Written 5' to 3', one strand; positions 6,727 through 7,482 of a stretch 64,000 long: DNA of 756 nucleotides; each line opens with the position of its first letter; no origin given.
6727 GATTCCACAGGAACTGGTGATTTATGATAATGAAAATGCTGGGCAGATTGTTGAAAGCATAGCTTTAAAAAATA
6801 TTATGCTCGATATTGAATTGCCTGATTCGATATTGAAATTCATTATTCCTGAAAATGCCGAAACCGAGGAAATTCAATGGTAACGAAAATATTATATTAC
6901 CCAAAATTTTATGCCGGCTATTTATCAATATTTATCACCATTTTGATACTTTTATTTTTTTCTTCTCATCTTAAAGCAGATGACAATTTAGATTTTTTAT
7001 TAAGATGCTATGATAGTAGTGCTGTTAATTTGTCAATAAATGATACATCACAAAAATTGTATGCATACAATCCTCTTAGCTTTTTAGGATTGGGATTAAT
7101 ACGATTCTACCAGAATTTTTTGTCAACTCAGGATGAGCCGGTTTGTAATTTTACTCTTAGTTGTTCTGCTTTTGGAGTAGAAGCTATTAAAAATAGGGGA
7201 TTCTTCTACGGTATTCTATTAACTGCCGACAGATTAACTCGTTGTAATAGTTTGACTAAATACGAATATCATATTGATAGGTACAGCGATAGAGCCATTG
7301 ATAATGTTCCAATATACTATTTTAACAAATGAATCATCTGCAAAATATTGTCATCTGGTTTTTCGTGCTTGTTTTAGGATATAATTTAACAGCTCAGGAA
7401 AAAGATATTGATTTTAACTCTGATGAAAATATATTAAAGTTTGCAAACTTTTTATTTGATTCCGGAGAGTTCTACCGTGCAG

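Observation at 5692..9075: Five-gene envelope operon with an extended YidD paralog and two DUF5683-like TPR proteins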

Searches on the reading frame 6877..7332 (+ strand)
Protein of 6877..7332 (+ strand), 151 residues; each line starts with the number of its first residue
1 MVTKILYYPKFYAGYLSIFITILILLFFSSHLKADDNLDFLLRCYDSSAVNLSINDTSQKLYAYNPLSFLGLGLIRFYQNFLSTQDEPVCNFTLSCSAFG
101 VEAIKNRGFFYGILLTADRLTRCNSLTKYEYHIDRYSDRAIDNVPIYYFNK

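Call 3: search_protein_families(library=pfam, proteins=[window:6877-7332:+], max_evalue=1)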
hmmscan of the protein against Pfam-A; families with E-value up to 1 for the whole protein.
window:6877-7332:+ (151 aa): 1 family
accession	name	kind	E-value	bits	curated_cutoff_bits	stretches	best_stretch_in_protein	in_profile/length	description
PF01809.23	YidD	-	1.6e-17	63.5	27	1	72-131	5-64/67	Putative membrane protein insertion efficiency factor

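Call 4: search_protein_families(library=ncbifam, proteins=[window:6877-7332:+], max_evalue=1)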
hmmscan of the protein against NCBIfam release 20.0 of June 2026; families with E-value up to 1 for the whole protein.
window:6877-7332:+ (151 aa): 2 families
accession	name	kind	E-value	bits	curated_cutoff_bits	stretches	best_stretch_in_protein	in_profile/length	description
TIGR00278.2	TIGR00278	equivalog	3.8e-18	65.1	40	1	70-128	3-61/64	membrane protein insertion efficiency factor YidD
TIGR00775.1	NhaD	equivalog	0.15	10.8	577.1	1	69-144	250-325/420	NhaD family Na+:H+ antiporter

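Call 8: find_homologous_proteins(query=window:6877-7332:+, max_evalue=0.001)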
Query window:6877-7332:+ (151 aa): 7 proteins with E <= 0.001 among 34 candidates.
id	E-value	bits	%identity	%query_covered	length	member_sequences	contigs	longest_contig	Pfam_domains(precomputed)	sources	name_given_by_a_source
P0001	1.3e-94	332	100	100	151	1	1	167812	PF01809.24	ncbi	ncbi:MAG: membrane protein insertion efficiency factor YidD [bacterium]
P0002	7.5e-41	158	57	89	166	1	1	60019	PF01809.24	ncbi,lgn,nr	ncbi:MAG: hypothetical protein HW421_2190 [Ignavibacteria bacterium]|nr:hypothetical protein [Ignavi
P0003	5.2e-39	152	56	94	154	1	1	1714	PF01809.24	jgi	jgi:putative component of membrane protein insertase Oxa1/YidC/SpoIIIJ protein YidD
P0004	4.5e-32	129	51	88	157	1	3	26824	PF01809.24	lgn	-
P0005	3.2e-30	123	51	89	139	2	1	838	PF01809.24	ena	-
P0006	1.3e-25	108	50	74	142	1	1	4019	PF01809.24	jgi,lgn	-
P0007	1.7e-8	53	38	60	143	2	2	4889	PF01809.24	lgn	-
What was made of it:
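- NCBI already names it YidD (call 8).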

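Call 10: find_encoding_contigs(protein=P0002, flank=8000, max_places=3)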
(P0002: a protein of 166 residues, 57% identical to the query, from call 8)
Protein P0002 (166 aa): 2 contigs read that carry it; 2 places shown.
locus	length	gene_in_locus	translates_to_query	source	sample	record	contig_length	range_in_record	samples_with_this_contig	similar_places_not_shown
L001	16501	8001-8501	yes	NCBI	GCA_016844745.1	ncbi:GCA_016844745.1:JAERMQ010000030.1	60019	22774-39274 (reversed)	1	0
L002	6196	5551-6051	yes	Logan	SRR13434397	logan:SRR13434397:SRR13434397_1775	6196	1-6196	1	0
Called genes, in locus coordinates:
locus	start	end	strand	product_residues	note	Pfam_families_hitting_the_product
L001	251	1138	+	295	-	-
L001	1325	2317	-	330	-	PF01207:Dus (faint), PF01180:DHO_dh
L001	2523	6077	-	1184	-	PF01855:POR_N, PF17147:PFOR_II, PF01558:POR, PF10371:EKR, PF12838:Fer4_7, PF13187:Fer4_9, PF13237:Fer4_10, PF13484:Fer4_16, +6 more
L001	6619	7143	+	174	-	-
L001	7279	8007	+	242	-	-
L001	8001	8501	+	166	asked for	PF01809:YidD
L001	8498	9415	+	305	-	-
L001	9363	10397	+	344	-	-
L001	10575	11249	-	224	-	-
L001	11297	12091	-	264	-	PF01887:SAM_HAT_N, PF20257:SAM_HAT_C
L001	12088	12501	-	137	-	PF13650:Asp_protease_2 (weak), PF13975:gag-asp_proteas (weak)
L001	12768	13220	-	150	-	PF02629:CoA_binding (weak), PF13380:CoA_binding_2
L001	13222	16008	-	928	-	PF02838:Glyco_hydro_20b, PF18962:Por_Secre_tail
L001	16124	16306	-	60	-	-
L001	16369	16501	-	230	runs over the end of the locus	PF01209:Ubie_methyltran, PF13489:Methyltransf_23, PF13847:Methyltransf_31, PF08241:Methyltransf_11, PF08242:Methyltransf_12, PF13649:Methyltransf_25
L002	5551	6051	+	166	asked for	PF01809:YidD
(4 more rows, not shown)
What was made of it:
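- A Por_Secre_tail protein lies a few kb from the block in L001 (call 10).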

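Call 11: find_encoding_contigs(protein=P0004, flank=8000, max_places=3)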
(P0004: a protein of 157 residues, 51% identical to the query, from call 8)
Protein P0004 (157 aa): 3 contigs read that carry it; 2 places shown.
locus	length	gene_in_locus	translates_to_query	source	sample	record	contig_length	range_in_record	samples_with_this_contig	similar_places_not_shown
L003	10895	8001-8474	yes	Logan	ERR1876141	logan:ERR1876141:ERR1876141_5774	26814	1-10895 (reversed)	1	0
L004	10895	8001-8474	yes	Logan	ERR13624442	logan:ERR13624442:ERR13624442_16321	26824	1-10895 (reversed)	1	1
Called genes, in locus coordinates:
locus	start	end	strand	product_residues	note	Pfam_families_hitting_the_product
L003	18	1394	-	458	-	-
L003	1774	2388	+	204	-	PF00072:Response_reg, PF00196:GerE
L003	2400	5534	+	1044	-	PF07494:Reg_prop (faint), PF08450:SGL (faint), PF07495:Y_Y_Y, PF07730:HisKA_3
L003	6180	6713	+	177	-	-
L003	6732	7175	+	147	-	-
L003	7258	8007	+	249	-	-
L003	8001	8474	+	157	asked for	PF01809:YidD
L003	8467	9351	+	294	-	-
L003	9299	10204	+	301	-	-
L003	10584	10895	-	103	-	?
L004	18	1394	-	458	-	-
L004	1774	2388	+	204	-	PF00072:Response_reg, PF00196:GerE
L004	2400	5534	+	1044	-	PF07494:Reg_prop (faint), PF08450:SGL (faint), PF07495:Y_Y_Y, PF07730:HisKA_3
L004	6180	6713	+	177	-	-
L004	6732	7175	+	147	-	-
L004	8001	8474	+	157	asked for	PF01809:YidD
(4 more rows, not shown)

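Call 12: find_encoding_contigs(protein=P0007, flank=8000, max_places=3)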
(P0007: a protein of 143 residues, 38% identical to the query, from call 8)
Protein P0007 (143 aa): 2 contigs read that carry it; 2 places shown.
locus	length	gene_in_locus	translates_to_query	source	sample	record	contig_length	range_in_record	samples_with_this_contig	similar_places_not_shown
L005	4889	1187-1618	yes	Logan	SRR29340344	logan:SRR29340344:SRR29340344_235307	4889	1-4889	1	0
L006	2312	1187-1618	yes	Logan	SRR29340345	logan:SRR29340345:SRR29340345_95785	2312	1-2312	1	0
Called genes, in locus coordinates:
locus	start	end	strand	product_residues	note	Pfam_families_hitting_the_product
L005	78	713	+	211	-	PF17782:WHD_DprA (weak), PF01022:HTH_5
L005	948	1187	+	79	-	PF05120:GvpG (weak)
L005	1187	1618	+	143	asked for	PF01809:YidD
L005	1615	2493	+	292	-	PF13525:YfiO (faint), PF07719:TPR_2 (faint), PF13174:TPR_6 (faint)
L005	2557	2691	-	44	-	-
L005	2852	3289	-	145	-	PF00989:PAS, PF13188:PAS_8 (weak), PF08448:PAS_4, PF13426:PAS_9, PF08447:PAS_3 (weak)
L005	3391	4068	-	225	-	PF20046:DUF6448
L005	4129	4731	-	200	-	PF00440:TetR_N, PF08359:TetR_C_4, PF17932:TetR_C_24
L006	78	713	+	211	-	PF17782:WHD_DprA (weak), PF01022:HTH_5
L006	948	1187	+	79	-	PF05120:GvpG (weak)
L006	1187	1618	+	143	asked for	PF01809:YidD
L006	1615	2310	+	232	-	?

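Call 37: search_solved_structures(query=A4, max_evalue=10)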
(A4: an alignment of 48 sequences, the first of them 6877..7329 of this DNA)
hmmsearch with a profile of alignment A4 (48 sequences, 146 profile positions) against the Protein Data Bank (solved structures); distinct sequences matched with E-value up to 10: 1.
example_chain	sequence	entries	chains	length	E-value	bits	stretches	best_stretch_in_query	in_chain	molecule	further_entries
6qja_A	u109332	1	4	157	1.4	11.6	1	29-77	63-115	Nuclear mitotic apparatus protein 1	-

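Call 62: search_protein_families(library=pfam, proteins=[L005:1187-1615:+], max_evalue=0.01)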
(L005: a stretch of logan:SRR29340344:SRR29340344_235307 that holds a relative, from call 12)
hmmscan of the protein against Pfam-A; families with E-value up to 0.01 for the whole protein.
L005:1187-1615:+ (143 aa): 1 family
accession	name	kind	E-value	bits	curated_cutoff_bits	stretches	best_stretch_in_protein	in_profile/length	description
PF01809.23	YidD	-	1.3e-19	70.1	27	1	60-123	4-66/67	Putative membrane protein insertion efficiency factor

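Call 82: find_encoding_contigs(protein=P0001, flank=1000, max_places=2)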
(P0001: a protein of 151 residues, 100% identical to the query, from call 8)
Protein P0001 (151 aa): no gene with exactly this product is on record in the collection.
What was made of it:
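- Tried and rejected: Exact-sequence look-up of the window's own g3: returned nothing (call 82), so the assembly could not be identified beyond 'MAG: bacterium', closest to Ignavibacteria.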

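Call 84: search_protein_families(library=ncbifam, alignment_id=A4, max_evalue=0.001)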
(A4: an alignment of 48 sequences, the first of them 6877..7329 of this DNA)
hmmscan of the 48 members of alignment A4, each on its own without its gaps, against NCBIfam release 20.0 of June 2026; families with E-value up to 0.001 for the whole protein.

A. member 1, window:6877-7329:+ (151 aa): 1 family
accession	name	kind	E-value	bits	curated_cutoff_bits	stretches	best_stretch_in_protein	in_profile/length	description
TIGR00278.2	TIGR00278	equivalog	3.8e-18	65.1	40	1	70-128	3-61/64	membrane protein insertion efficiency factor YidD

B. families by the number of members that match (of 48 scanned): 1 family
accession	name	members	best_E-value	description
TIGR00278.2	TIGR00278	48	2.2e-21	membrane protein insertion efficiency factor YidD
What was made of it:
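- On YidD family (PF01809 / TIGR00278): All 48 orthologs match TIGR00278 (call 84).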
